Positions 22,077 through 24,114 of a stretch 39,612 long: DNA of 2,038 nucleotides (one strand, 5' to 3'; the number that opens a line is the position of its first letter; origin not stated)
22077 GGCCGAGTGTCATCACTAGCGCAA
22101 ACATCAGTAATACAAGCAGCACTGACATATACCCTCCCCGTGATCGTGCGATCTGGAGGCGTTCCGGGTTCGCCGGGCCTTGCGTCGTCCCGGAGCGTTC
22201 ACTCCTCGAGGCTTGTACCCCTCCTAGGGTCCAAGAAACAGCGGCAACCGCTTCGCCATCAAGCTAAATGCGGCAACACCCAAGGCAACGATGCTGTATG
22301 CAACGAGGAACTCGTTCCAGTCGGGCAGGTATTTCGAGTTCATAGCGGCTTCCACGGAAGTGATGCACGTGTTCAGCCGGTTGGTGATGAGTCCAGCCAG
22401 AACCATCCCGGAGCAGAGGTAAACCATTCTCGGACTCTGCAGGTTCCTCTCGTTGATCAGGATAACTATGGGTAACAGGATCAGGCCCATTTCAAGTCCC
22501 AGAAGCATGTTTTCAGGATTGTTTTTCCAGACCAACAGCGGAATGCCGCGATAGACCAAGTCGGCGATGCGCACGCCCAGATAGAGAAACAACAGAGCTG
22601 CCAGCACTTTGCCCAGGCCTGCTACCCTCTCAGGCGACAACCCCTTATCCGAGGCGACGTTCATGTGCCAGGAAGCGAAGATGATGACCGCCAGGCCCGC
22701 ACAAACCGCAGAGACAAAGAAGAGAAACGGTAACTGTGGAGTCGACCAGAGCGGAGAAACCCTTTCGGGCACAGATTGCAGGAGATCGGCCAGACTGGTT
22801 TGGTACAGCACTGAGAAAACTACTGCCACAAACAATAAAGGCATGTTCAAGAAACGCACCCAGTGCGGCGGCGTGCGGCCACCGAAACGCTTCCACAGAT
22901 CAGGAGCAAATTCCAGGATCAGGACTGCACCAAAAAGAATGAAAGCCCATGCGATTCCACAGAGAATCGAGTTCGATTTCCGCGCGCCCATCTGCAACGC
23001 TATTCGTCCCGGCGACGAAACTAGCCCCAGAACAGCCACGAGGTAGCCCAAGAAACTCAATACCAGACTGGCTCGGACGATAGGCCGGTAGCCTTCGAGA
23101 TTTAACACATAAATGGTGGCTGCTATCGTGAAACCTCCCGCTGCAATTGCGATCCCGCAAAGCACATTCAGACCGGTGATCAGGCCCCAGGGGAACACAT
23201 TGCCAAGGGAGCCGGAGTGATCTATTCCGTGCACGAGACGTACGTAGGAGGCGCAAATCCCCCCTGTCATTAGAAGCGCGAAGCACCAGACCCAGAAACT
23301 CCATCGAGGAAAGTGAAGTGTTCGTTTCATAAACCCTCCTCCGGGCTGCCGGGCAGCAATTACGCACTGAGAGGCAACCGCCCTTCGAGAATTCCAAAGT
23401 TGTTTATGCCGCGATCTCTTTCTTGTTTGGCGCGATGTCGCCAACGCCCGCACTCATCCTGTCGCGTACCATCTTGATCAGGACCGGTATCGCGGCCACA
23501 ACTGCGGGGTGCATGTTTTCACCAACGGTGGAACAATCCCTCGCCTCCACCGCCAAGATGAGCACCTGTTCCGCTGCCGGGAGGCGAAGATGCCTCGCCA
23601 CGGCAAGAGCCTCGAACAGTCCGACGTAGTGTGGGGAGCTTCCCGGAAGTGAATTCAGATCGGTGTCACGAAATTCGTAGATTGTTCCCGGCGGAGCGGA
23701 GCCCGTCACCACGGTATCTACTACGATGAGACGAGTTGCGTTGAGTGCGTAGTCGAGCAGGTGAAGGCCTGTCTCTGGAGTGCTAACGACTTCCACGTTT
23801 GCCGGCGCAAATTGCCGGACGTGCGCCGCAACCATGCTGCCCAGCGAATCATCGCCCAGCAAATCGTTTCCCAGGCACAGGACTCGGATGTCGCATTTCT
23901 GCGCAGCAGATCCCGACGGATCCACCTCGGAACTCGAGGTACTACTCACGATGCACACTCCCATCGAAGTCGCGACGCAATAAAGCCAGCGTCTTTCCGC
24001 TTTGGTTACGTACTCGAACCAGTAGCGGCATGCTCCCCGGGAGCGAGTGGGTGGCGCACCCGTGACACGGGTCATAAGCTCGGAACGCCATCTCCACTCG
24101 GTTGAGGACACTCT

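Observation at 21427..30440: Nine-gene operon joining an Mvh/Hdr-type hydrogenase-heterodisulfide reductase to a HybB-type membrane subunit and a GcvH-like protein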

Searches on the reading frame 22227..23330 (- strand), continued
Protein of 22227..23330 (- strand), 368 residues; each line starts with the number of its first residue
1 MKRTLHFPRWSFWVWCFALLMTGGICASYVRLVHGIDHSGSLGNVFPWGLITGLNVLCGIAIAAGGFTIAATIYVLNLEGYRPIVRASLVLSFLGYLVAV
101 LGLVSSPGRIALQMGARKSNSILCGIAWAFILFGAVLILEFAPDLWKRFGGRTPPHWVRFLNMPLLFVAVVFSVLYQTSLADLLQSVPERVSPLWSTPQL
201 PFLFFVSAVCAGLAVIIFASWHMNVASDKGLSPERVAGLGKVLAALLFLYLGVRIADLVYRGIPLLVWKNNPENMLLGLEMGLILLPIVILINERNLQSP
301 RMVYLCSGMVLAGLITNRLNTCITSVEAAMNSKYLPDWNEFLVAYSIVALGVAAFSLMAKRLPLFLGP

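Call 70: fold_search(model_id=the predicted structure, library=pdb)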
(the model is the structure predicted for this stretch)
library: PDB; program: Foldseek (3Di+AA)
matches with E <= 10: 296; with E <= 0.001: 8
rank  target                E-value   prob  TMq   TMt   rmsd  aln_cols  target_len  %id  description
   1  8k9e_C                2.0e-06  1.00  0.71  0.59   9.3       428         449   16  Cryo-EM structure of the photosynthetic alternative complex III from Chloroflexus aurantiacus at 3.3 angstrom (released 2024-03-06)
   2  6f0k_C                1.4e-05  1.00  0.65  0.55   7.2       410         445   13  Alternative complex III (released 2018-05-09)
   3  6lod_C                3.7e-05  1.00  0.72  0.59   5.5       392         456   15  Cryo-EM structure of the air-oxidized photosynthetic alternative complex III from Roseiflexus castenholzii (released 2020-11-04)
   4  6btm_C                5.8e-05  1.00  0.67  0.55   5.4       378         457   14  Structure of Alternative Complex III from Flavobacterium johnsoniae (Wild Type) (released 2018-05-09)
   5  8k9e_F                6.6e-05  1.00  0.55  0.52   8.4       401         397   14  Cryo-EM structure of the photosynthetic alternative complex III from Chloroflexus aurantiacus at 3.3 angstrom (released 2024-03-06)
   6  6btm_F                7.8e-05  1.00  0.52  0.48   8.4       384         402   15  Structure of Alternative Complex III from Flavobacterium johnsoniae (Wild Type) (released 2018-05-09)
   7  9ilt_F                1.6e-04  1.00  0.59  0.55   8.3       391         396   14  Crystal structure of alternative complex III from Chloroflexus aurantiacus (released 2025-03-19)
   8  6lod_F                2.0e-04  1.00  0.58  0.54   8.0       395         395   15  Cryo-EM structure of the air-oxidized photosynthetic alternative complex III from Roseiflexus castenholzii (released 2020-11-04)
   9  6f0k_F                1.1e-02  1.00  0.57  0.55   8.4       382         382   15  Alternative complex III (released 2018-05-09)
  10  9r2g_A                3.1e-02  1.00  0.41  0.40   9.3       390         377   14  Cytochrome bd II oxidase qOR-2 type from Mycobacterium smegmatis (released 2026-03-04)
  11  7oy2_C                3.2e-02  1.00  0.48  0.40   9.6       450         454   12  High resolution structure of cytochrome bd-II oxidase from E. coli (released 2021-12-15)
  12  9r2g_D                4.5e-02  0.99  0.39  0.43   9.4       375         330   12  Cytochrome bd II oxidase qOR-2 type from Mycobacterium smegmatis (released 2026-03-04)
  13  7nkz_B                1.3e-01  0.96  0.37  0.39   9.2       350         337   11  Cryo-EM structure of the cytochrome bd oxidase from M. tuberculosis at 2.5 A resolution (released 2021-09-22)
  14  7ose_A                2.2e-01  0.98  0.46  0.35  11.3       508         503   11  cytochrome bd-II type oxidase with bound aurachin D (released 2021-11-17)
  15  7p5m_A                3.1e-01  0.16  0.15  0.14  32.8       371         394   11  Cryo-EM structure of human TTYH2 in lipid nanodiscs (released 2021-08-11)
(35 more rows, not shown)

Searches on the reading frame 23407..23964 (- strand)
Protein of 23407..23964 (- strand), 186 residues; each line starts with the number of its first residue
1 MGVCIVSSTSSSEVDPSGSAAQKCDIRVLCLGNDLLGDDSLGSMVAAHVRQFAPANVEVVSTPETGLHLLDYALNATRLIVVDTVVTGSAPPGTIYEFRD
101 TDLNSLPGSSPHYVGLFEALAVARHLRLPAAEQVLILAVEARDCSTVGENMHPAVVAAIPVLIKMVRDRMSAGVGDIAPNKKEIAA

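Call 5: search_protein_families(library=pfam, proteins=[window:23407-23964:-], max_evalue=0.01)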
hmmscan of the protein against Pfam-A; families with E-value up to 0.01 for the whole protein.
seq(186 aa): 1 family
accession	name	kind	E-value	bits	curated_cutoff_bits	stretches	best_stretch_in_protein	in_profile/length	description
PF01750.23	HycI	-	4.7e-12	46.3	23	1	52-166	11-127/130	Hydrogenase maturation protease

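Call 7: search_protein_families(library=ncbifam, proteins=[window:23407-23964:-], max_evalue=0.001)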
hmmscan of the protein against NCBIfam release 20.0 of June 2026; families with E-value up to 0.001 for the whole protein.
seq(186 aa): 7 families
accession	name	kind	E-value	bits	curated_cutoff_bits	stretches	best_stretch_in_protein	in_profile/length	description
TIGR00072.1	hydrog_prot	superfamily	3.9e-27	95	47.45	1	28-168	2-143/145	hydrogenase maturation protease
TIGR00140.1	hupD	subfamily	4.7e-14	52.6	151.8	1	26-170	1-147/151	HyaD/HybD family hydrogenase maturation endopeptidase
NF007777.0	PRK10466.1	equivalog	2.3e-12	47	190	1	26-170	3-149/164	HyaD/HybD family hydrogenase maturation endopeptidase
NF045519.1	NiFeSe_H2_mat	exception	4.3e-10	39.6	190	1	27-171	4-148/152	NiFeSe hydrogenase maturation protease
NF007616.0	PRK10264.1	equivalog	1.5e-06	28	261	1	26-97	6-78/195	hydrogenase 1 maturation protease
TIGR00130.1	frhD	equivalog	9e-06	25.8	134.95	1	26-169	5-150/153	coenzyme F420-reducing hydrogenase, FrhD protein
TIGR00142.1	hycI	equivalog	0.00011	22.1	119.1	1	28-98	3-75/146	hydrogenase maturation peptidase HycI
